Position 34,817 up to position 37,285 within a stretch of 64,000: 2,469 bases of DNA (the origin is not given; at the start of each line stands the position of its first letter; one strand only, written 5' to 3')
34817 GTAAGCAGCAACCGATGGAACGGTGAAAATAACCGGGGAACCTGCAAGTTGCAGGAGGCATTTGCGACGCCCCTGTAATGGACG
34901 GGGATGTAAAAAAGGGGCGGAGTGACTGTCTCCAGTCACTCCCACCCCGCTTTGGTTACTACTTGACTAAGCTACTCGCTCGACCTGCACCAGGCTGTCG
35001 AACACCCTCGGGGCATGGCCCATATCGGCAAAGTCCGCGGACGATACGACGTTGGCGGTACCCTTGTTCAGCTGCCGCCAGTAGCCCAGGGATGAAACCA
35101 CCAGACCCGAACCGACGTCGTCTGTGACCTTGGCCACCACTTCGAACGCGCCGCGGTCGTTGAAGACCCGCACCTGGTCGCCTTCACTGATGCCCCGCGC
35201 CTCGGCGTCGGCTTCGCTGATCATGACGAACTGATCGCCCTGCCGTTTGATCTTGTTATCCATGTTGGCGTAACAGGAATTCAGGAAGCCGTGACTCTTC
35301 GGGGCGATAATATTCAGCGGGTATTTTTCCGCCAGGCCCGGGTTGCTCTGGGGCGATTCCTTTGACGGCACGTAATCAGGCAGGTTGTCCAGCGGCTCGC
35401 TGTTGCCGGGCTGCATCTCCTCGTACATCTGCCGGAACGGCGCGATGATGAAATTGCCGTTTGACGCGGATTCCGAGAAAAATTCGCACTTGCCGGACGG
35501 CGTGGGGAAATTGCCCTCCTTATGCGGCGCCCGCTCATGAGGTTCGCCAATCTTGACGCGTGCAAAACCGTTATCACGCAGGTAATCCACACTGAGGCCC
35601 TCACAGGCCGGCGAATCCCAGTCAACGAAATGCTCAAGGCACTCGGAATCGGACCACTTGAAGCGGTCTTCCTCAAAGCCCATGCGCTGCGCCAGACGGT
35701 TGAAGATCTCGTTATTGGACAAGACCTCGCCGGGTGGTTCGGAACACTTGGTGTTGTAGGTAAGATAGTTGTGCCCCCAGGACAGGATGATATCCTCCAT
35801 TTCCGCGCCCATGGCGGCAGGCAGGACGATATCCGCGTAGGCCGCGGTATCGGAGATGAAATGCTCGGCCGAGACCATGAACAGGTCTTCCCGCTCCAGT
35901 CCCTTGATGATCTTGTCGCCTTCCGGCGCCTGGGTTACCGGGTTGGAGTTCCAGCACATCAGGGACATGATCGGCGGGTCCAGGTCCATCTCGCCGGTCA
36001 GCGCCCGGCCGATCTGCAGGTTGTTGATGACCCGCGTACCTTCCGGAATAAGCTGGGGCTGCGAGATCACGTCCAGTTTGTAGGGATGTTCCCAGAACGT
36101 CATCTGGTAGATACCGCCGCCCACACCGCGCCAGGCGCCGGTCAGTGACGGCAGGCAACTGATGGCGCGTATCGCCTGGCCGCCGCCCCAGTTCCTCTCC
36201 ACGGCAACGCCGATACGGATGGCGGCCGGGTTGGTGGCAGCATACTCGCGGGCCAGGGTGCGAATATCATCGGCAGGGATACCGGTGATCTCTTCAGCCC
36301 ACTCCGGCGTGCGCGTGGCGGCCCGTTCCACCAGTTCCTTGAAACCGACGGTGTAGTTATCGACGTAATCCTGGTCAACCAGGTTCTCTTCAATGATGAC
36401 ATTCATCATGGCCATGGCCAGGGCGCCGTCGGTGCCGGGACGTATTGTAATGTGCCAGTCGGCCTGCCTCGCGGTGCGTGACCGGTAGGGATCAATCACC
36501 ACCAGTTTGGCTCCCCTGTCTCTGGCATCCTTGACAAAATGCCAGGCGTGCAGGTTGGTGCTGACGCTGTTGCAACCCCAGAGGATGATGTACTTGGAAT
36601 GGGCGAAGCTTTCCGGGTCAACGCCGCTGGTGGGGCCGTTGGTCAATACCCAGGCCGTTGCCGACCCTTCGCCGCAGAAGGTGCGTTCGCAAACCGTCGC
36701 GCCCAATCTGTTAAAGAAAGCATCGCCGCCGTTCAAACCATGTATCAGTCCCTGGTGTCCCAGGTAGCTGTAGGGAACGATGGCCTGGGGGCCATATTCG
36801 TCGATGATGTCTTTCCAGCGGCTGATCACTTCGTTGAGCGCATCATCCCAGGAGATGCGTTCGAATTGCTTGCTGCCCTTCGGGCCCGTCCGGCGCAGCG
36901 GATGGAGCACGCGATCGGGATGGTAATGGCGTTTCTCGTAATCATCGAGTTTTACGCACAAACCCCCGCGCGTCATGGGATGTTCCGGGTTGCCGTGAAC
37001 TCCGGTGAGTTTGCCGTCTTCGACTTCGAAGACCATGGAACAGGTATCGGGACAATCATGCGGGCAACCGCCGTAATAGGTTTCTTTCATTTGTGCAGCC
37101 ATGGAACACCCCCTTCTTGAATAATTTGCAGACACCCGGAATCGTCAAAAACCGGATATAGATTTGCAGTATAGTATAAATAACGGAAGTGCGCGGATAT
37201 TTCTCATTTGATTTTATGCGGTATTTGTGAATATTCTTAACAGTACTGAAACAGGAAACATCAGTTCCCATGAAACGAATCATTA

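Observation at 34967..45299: Composite phenolic/aromatic catabolic island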

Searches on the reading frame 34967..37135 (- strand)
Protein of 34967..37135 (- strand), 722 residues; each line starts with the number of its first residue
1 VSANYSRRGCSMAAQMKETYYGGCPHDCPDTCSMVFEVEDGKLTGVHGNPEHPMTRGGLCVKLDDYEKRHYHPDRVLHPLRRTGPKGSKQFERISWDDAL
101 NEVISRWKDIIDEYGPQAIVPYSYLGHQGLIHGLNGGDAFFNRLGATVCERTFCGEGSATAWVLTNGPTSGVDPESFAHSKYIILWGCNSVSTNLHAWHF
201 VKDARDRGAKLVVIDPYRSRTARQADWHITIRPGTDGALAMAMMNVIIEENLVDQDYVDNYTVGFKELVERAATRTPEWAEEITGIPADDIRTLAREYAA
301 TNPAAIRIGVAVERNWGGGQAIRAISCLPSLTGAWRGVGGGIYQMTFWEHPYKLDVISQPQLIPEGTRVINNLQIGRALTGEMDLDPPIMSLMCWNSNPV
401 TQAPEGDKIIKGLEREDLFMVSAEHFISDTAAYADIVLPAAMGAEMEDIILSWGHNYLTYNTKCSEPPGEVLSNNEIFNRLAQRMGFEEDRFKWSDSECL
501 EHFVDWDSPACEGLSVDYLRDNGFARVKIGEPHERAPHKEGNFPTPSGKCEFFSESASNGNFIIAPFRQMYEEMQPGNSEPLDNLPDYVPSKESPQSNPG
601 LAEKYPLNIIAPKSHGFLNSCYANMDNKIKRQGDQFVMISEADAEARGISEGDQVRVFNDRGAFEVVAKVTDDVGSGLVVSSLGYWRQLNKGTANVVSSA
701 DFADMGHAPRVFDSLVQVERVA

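Call 3: search_protein_families(library=pfam, proteins=[window:34967-37135:-])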
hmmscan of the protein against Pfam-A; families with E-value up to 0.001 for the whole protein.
window:34967-37135:- (722 aa): 3 families
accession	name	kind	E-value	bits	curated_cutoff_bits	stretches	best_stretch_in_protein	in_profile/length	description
PF00384.28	Molybdopterin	-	1.4e-39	136.5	24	1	75-483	1-352/353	Molybdopterin oxidoreductase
PF01568.27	Molydop_binding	-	4.1e-20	72.3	26.8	1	608-709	2-104/110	Molydopterin dinucleotide binding domain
PF04879.21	Molybdop_Fe4S4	-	9.9e-09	35.5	22.7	1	24-62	8-45/55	Molybdopterin oxidoreductase Fe4S4 domain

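Call 4: search_protein_families(library=ncbifam, proteins=[window:34967-37135:-])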
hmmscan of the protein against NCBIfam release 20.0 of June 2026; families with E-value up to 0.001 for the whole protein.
window:34967-37135:- (722 aa): 26 families (the best 25 are shown)
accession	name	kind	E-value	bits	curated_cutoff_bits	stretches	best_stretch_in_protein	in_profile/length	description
TIGR02166.1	dmsA_ynfE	subfamily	1.7e-92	310.8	777.7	1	17-720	42-793/794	DMSO/selenate family reductase complex A subunit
TIGR01591.1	Fdh-alpha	equivalog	1.5e-81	274.5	666.25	3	24-345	3-321/672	formate dehydrogenase subunit alpha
NF041884.1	selenate_YnfF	exception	4.5e-69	233.2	1650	1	19-690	45-759/798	selenate/tellurate reductase subunit YnfF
NF041885.1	selenate_YnfE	exception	3e-68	230.4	1675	1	13-692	42-768/805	selenate/tellurate reductase subunit YnfE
NF011566.1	PRK14990.1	exception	2.9e-66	224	1600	2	274-720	350-813/814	dimethylsulfoxide reductase subunit A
TIGR03479.1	DMSO_red_II_alp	subfamily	7.5e-64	216.2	984.75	4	60-261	105-306/913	molybdopterin-dependent oxidoreductase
NF012032.0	PRK15488.1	equivalog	3.2e-63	213.9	694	2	28-345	51-364/759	thiosulfate reductase PhsA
TIGR00509.1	bisC_fam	subfamily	1e-58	199.3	1017.55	2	85-342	65-344/772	molybdopterin guanine dinucleotide-containing S/N-oxide reductase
NF047855.1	AssmNtatRedNasC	equivalog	1.7e-51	175.3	1100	2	13-333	14-334/708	assimilatory nitrate reductase catalytic subunit NasC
NF011682.0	PRK15102.1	equivalog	1.2e-39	136.1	909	2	204-343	253-398/829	trimethylamine-N-oxide reductase TorA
TIGR02164.1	torA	equivalog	2.1e-38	132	1465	2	205-343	250-394/824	trimethylamine-N-oxide reductase TorA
TIGR01553.1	formate-DH-alph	equivalog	3.5e-35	121.1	814.2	3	179-264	221-306/1009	formate dehydrogenase-N subunit alpha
NF041323.1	Nitr_red_NasA_Halo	equivalog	5.5e-35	121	1000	2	42-336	19-306/673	assimilatory nitrate reductase NasA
NF041783.2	mnquin_red_QrcB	equivalog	3.8e-31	108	440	1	28-461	60-476/695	menaquinone reductase molybdopterin-binding-like subunit QrcB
TIGR01580.1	narG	equivalog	4.2e-31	107.4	1084.15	2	86-256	152-322/1235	nitrate reductase subunit alpha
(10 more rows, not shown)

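Call 9: search_solved_structures(query=window:34967-37135:-, max_evalue=1e-10)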
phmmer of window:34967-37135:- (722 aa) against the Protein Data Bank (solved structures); distinct sequences matched with E-value up to 1e-10: 53.
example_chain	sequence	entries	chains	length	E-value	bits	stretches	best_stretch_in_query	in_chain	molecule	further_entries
2e7z_A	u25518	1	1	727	4.1e-54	187.3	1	27-335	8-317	Acetylene hydratase Ahy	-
7qv7_S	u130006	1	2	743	9.5e-54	186.1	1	21-553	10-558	Hydrogen dependent carbon dioxide reductase subunit FdhF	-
2vpw_A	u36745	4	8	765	1.2e-45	159.2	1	18-343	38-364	THIOSULFATE REDUCTASE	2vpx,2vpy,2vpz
7bkb_D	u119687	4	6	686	9.9e-44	152.9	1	23-489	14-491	Formate dehydrogenase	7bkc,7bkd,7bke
4ydd_A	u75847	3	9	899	5e-42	147.3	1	21-260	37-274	DMSO reductase family type II enzyme, molybdopterin subunit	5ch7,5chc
5e7o_A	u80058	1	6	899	6e-42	147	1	21-260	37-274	DMSO reductase family type II enzyme, molybdopterin subunit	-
9t1s_L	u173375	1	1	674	3.4e-41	144.6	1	24-515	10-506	formate dehydrogenase (coenzyme F420)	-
1e18_A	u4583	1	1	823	2e-39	138.7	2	85-343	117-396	DMSO REDUCTASE.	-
1dms_A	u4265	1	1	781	2e-39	138.7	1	85-343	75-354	DMSO REDUCTASE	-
1aa6_A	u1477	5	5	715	2.2e-39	138.6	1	24-335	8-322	FORMATE DEHYDROGENASE H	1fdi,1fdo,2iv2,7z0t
1dmr_A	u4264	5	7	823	7e-39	136.9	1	85-343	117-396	DMSO REDUCTASE | Dimethyl sulfoxide/trimethylamine N-oxide reductase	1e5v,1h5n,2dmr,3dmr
1e60_A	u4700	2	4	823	7.9e-39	136.7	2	85-343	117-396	Dimethyl sulfoxide/trimethylamine N-oxide reductase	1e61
4dmr_A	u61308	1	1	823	1.2e-38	136.1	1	85-343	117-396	DMSO REDUCTASE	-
1eu1_A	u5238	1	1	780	1.4e-37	132.6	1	85-343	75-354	DIMETHYL SULFOXIDE REDUCTASE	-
7l5i_A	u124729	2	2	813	6.6e-36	127.1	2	83-343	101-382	Trimethylamine-N-oxide reductase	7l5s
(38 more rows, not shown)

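Call 34: find_homologous_proteins(query=window:34967-37135:-, max_evalue=1e-30)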
Query window:34967-37135:- (722 aa): 7984 proteins with E <= 1e-30 among 8000 candidates; the best 120 are listed.
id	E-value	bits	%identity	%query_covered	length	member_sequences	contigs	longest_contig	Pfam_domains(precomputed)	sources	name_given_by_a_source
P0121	0.0e+0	1555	90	98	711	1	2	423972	PF00384.28,PF01568.28,PF04879.22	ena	-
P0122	0.0e+0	1555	90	98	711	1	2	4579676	PF00384.28,PF01568.28,PF04879.22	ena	-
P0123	0.0e+0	1555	90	98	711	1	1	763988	PF00384.28,PF01568.28,PF04879.22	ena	-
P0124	0.0e+0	1553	90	98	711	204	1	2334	PF00384.28,PF01568.28,PF04879.22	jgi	jgi:anaerobic selenocysteine-containing dehydrogenase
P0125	0.0e+0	1549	90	98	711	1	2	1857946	PF00384.28,PF01568.28,PF04879.22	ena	-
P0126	0.0e+0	1540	89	98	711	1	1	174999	PF00384.28,PF01568.28,PF04879.22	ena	-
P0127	0.0e+0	1537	89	98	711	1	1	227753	PF00384.28,PF01568.28,PF04879.22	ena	-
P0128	0.0e+0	1534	89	98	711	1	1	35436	PF00384.28,PF01568.28,PF04879.22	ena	-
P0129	0.0e+0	1534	89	98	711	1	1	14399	PF00384.28,PF01568.28,PF04879.22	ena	-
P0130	0.0e+0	1533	89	98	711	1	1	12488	PF00384.28,PF01568.28,PF04879.22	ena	-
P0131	0.0e+0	1533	89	98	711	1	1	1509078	PF00384.28,PF01568.28,PF04879.22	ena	-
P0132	0.0e+0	1532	89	98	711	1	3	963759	PF00384.28,PF01568.28,PF04879.22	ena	-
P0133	0.0e+0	1532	89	98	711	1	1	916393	PF00384.28,PF01568.28,PF04879.22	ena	-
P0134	0.0e+0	1532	89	98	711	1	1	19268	PF00384.28,PF01568.28,PF04879.22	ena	-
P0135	0.0e+0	1531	89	98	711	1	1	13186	PF00384.28,PF01568.28,PF04879.22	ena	-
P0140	0.0e+0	1432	82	98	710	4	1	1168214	PF00384.28,PF01568.28,PF04879.22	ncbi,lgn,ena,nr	ncbi:MAG: molybdopterin-dependent oxidoreductase [Gammaproteobacteria bacterium]|nr:molybdopterin-de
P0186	0.0e+0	1308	75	98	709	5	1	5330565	PF00384.28,PF01568.28,PF04879.22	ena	-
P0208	0.0e+0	1296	75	98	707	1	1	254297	PF00384.28,PF01568.28,PF04879.22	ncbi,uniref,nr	ncbi:molybdopterin oxidoreductase family protein [Methylophaga sp.]|uniref:molybdopterin-containing 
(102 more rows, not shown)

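Call 35: find_encoding_contigs(protein=P0208, flank=7000, max_places=1)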
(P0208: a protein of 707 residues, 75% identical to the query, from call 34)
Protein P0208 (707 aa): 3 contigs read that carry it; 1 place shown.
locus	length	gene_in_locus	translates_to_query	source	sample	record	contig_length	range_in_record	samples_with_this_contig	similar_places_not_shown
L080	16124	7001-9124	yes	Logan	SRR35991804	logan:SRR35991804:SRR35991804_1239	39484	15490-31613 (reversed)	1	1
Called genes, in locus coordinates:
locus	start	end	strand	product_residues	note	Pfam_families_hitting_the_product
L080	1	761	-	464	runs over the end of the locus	PF13188:PAS_8 (faint), PF13426:PAS_9 (weak), PF14598:PAS_11 (faint), PF00989:PAS, PF08448:PAS_4, PF13426:PAS_9, PF08447:PAS_3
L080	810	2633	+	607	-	PF07730:HisKA_3, PF02518:HATPase_c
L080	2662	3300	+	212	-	PF00072:Response_reg, PF00196:GerE, PF08281:Sigma70_r4_2 (weak)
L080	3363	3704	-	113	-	PF06249:EutQ, PF05899:Cupin_3 (weak)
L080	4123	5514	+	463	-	PF00909:Ammonium_transp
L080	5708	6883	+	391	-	PF01053:Cys_Met_Meta_PP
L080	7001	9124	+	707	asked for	PF04879:Molybdop_Fe4S4, PF00384:Molybdopterin, PF01568:Molydop_binding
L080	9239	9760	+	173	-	PF11684:DUF3280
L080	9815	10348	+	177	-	PF06094:GGACT, PF13772:AIG2_2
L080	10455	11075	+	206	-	PF13640:2OG-FeII_Oxy_3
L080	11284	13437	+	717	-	PF00862:GT-B_Sucrose_synth, PF13439:Glyco_transf_4, PF13579:Glyco_trans_4_4, PF00534:Glycos_transf_1, PF13692:Glyco_trans_1_4, PF05116:S6PP, PF08282:Hydrolase_3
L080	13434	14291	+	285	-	PF05116:S6PP, PF08282:Hydrolase_3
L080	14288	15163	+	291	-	PF00294:PfkB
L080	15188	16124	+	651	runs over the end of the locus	PF00128:Alpha-amylase, PF14701:hDGE_amylase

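Call 36: find_encoding_contigs(protein=P0186, flank=7000, max_places=1)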
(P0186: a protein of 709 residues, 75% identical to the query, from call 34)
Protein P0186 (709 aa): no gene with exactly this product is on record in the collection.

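Call 63: find_encoding_contigs(protein=P0140, flank=8000, max_places=1)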
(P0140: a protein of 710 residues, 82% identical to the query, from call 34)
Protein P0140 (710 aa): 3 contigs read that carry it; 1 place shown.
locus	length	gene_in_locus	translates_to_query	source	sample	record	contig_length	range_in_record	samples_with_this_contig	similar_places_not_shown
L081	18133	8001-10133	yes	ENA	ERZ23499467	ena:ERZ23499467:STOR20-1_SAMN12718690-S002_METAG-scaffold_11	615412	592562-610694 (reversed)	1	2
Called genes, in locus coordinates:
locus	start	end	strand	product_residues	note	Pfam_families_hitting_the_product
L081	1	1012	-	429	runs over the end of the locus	PF00202:Aminotran_3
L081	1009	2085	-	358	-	PF00126:HTH_1 (weak), PF12727:PBP_like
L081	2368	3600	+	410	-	PF13372:Alginate_exp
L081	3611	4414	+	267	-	PF12849:PBP_like_2, PF13531:SBP_bac_11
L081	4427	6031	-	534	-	PF01019:G_glu_transpept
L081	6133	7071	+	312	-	PF00005:ABC_tran, PF13401:AAA_22 (faint), PF13304:AAA_21, PF27102:NodI_C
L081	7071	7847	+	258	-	PF01061:ABC2_membrane, PF12698:ABC2_membrane_3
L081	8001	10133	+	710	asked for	PF04879:Molybdop_Fe4S4, PF00384:Molybdopterin, PF01568:Molydop_binding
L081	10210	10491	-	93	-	PF13145:Rotamase_2 (weak), PF13616:Rotamase_3, PF00639:Rotamase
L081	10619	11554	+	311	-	PF08240:ADH_N, PF00107:ADH_zinc_N, PF13602:ADH_zinc_N_2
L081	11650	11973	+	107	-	PF00111:Fer2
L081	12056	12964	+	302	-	PF00892:EamA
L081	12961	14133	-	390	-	PF08933:PrnB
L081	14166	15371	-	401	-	PF00108:Thiolase_N, PF02803:Thiolase_C, PF22691:Thiolase_C_1 (faint)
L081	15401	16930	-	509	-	PF02737:3HCDH_N, PF00725:3HCDH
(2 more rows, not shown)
